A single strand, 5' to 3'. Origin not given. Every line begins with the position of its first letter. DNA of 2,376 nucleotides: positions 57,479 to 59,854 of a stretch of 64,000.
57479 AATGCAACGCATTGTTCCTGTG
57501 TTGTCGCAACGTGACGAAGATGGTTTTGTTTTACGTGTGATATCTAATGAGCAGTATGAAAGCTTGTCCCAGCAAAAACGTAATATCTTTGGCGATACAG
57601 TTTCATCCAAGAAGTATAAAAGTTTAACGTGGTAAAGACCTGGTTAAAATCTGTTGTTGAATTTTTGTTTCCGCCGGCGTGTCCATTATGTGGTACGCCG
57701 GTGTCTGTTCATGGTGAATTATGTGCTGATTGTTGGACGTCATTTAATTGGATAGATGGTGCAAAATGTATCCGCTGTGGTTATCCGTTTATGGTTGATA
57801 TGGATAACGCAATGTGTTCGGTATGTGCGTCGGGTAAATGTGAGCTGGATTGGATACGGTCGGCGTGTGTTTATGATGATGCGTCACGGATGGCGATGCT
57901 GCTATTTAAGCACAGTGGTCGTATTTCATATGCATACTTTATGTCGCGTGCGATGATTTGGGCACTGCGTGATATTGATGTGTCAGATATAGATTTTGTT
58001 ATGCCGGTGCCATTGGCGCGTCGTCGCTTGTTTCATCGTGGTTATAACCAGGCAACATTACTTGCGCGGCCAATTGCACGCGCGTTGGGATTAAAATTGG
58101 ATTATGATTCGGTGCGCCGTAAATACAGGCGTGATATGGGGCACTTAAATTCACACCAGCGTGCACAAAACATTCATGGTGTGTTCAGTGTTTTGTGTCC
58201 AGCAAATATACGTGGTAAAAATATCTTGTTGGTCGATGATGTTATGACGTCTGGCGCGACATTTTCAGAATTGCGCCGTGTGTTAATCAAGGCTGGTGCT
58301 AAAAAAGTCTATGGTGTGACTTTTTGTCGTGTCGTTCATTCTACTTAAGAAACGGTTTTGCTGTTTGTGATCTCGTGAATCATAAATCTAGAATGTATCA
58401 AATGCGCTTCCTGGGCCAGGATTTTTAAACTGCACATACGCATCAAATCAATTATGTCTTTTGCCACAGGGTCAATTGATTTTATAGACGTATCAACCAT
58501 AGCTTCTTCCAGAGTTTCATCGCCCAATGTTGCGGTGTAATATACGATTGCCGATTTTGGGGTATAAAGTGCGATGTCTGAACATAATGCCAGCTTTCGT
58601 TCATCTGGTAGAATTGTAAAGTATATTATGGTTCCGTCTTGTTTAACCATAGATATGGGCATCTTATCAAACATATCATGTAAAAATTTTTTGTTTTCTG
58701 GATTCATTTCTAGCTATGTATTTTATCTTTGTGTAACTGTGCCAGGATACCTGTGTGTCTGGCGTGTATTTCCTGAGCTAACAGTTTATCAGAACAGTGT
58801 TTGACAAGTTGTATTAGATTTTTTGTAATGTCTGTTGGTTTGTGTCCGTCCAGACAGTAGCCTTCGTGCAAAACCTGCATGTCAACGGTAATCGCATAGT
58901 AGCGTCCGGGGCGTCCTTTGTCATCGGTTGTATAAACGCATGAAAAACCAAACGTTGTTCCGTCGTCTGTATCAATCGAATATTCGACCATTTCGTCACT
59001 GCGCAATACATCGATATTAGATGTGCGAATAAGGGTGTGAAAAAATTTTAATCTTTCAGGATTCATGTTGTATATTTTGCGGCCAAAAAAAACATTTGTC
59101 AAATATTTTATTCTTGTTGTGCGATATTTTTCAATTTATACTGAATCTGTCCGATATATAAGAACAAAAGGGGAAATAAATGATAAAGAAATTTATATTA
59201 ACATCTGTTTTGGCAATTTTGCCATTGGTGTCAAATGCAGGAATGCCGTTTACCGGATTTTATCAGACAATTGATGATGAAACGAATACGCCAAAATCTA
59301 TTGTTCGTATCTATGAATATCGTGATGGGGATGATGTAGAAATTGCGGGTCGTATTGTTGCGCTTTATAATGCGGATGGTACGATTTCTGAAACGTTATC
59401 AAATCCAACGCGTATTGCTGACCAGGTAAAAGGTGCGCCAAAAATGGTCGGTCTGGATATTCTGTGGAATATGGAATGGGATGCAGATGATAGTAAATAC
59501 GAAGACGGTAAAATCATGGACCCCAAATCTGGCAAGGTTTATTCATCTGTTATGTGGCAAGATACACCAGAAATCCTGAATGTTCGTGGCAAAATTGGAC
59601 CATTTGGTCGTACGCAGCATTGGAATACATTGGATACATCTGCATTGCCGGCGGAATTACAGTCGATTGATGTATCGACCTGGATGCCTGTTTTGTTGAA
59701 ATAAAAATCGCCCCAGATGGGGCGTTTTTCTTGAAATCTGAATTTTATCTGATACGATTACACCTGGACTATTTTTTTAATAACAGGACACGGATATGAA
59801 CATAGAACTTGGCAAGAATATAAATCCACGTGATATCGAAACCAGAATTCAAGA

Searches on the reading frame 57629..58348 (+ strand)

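Call 11: search_protein_families(library=pfam, proteins=[window:57629-58348:+], max_evalue=0.001)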
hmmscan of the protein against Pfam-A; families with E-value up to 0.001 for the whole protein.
window:57629-58348:+ (239 aa): 3 families
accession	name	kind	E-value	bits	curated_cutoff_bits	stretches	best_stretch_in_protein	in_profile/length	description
PF18912.6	DZR_2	-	8e-15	54.9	27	1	10-66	2-55/56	Double zinc ribbon domain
PF00156.33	Pribosyltran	-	5.7e-10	39.2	26.3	1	143-235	41-126/158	Phosphoribosyl transferase domain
PF12773.13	DZR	-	0.00018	22.1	27.3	1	18-66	1-44/45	Double zinc ribbon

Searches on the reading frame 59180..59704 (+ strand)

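Call 11: search_protein_families(library=pfam, proteins=[window:59180-59704:+], max_evalue=0.001)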
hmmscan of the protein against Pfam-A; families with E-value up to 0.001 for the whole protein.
window:59180-59704:+ (174 aa): 1 family
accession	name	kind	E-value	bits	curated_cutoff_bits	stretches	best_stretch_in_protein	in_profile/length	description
PF09917.15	DUF2147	-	3.3e-22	79.6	27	1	26-149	1-111/112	Uncharacterized protein conserved in bacteria (DUF2147)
